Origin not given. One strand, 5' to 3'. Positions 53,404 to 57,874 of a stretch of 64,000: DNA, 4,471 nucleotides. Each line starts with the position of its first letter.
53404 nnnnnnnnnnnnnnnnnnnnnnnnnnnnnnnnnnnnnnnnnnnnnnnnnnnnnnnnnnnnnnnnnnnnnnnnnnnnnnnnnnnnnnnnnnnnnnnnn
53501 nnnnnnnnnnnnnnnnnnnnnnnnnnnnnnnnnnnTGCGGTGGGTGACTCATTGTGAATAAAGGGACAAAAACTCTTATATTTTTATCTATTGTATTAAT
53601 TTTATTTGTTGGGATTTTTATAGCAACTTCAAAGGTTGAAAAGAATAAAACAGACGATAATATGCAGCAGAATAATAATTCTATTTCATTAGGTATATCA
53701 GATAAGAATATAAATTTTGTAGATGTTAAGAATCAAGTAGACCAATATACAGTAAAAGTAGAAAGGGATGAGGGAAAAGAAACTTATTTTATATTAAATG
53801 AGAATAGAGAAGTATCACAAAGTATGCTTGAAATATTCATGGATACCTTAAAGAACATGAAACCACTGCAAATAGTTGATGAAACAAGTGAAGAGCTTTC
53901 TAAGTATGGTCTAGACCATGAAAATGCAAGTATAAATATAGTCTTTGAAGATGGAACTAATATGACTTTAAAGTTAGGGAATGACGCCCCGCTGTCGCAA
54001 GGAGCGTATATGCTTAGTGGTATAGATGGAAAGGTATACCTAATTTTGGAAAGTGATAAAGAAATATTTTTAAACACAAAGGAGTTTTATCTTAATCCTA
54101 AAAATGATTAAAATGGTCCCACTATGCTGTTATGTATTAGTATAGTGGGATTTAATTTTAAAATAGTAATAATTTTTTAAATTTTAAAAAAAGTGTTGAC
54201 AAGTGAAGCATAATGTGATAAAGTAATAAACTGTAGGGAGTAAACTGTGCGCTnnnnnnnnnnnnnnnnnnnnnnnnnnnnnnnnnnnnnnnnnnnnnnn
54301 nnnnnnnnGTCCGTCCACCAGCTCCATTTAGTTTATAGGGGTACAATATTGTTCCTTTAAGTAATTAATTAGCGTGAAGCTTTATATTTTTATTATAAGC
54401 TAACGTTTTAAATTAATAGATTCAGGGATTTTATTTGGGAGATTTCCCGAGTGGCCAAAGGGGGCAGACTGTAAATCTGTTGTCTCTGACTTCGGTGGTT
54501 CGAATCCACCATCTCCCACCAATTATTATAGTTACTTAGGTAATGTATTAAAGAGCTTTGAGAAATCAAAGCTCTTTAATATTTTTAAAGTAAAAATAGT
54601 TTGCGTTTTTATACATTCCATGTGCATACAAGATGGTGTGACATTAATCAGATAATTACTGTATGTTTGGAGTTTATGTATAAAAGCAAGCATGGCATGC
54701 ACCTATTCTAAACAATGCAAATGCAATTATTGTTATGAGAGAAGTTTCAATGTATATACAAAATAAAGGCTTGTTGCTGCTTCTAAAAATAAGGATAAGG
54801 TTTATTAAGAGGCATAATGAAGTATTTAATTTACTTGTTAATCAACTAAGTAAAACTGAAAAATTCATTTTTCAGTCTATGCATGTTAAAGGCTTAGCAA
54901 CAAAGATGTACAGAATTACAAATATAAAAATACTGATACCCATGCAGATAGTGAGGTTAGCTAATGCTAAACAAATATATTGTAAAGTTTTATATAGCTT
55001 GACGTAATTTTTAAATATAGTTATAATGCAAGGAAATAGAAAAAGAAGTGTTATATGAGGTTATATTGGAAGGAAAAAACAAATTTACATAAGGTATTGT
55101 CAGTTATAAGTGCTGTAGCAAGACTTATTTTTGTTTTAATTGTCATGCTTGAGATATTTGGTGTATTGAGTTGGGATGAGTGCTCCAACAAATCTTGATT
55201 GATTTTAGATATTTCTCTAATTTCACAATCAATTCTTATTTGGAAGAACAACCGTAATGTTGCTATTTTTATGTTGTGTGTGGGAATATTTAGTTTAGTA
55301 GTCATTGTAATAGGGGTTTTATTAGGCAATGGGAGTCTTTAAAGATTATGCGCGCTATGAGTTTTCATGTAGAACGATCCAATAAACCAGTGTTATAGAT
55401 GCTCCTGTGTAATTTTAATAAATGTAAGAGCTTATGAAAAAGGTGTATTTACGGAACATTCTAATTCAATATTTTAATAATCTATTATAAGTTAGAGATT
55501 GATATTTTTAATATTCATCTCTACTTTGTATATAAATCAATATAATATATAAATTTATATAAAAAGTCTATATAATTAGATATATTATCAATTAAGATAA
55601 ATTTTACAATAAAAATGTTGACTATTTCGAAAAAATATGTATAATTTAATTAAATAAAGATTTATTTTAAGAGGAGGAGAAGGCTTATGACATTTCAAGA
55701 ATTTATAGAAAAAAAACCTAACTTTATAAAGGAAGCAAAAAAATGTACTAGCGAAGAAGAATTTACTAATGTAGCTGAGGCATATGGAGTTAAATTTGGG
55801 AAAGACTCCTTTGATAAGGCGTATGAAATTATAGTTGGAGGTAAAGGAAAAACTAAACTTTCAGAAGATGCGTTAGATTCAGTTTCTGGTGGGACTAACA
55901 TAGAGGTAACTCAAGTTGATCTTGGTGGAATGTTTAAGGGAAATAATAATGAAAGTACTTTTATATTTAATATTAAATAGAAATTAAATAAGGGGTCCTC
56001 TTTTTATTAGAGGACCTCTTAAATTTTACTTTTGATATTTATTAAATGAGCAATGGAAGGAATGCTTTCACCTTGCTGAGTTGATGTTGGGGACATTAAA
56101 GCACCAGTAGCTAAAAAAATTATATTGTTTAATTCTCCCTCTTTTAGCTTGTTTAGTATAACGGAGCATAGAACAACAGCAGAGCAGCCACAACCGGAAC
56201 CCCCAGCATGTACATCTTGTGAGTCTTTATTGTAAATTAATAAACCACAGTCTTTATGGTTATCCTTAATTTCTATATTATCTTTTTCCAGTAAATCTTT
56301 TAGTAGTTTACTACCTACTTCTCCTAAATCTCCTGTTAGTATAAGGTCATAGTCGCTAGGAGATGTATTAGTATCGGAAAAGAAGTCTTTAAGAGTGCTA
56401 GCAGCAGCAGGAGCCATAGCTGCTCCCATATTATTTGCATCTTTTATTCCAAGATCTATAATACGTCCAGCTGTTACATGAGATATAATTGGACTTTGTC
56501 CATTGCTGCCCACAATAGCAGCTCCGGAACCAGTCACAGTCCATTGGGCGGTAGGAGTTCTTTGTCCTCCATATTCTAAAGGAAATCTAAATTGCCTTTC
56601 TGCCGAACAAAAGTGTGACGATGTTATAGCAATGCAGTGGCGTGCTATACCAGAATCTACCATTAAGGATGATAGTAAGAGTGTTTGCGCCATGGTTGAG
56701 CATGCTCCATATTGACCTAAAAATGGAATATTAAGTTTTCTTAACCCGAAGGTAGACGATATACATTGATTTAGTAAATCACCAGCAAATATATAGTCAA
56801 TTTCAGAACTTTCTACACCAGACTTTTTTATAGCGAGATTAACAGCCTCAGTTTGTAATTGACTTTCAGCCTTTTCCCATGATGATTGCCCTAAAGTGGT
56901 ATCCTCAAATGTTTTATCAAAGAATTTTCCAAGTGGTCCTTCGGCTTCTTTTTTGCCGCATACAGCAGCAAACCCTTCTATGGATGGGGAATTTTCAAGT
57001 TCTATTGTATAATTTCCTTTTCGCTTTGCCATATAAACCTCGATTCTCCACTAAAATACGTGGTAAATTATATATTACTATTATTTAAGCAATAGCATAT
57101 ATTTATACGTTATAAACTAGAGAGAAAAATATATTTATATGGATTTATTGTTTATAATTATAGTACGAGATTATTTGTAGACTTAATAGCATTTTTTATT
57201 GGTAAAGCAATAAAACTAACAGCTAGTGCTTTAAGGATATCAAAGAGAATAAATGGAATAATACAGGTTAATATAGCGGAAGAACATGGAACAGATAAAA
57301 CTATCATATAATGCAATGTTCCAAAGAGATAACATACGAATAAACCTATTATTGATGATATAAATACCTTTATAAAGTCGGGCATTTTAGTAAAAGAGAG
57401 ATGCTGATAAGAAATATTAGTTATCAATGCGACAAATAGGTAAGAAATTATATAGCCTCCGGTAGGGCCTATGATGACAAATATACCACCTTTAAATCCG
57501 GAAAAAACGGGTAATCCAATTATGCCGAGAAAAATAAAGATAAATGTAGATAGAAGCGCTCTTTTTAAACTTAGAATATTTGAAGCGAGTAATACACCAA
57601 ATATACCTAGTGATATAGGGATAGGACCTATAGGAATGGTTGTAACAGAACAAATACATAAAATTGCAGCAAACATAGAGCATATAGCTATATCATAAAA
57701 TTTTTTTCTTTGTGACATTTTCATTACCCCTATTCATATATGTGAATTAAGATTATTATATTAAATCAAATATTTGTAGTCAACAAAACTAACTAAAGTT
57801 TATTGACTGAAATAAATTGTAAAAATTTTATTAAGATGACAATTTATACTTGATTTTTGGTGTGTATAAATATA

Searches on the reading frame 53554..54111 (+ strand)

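Call 44: search_protein_families(library=pfam, proteins=[window:53554-54111:+], max_evalue=0.001)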
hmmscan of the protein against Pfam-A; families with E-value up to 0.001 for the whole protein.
window:53554-54111:+ (185 aa): 1 family
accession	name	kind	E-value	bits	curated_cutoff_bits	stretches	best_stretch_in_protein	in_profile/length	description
PF14238.11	DUF4340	-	1.2e-12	48.8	25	1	84-176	8-99/183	Domain of unknown function (DUF4340)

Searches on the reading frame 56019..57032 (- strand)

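Call 44: search_protein_families(library=pfam, proteins=[window:56019-57032:-], max_evalue=0.001)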
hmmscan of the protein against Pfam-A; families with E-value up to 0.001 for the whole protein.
window:56019-57032:- (337 aa): 1 family
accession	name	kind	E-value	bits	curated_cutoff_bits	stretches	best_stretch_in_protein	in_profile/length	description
PF07451.17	SpoVAD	-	5.6e-154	512.2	22.1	1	6-333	1-328/329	Stage V sporulation protein AD (SpoVAD)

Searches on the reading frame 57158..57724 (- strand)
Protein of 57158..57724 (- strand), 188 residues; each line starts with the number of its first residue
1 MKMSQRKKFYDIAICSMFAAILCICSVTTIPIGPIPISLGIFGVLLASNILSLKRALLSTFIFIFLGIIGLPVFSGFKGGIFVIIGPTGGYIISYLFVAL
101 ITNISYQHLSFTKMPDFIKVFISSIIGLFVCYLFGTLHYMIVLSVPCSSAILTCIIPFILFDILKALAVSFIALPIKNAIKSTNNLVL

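Call 44: search_protein_families(library=pfam, proteins=[window:57158-57724:-], max_evalue=0.001)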
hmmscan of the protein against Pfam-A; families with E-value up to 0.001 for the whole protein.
window:57158-57724:- (188 aa): 1 family
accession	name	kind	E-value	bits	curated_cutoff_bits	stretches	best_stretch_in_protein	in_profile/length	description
PF02632.19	BioY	-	1.9e-33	115.8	25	1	32-177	1-139/140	BioY family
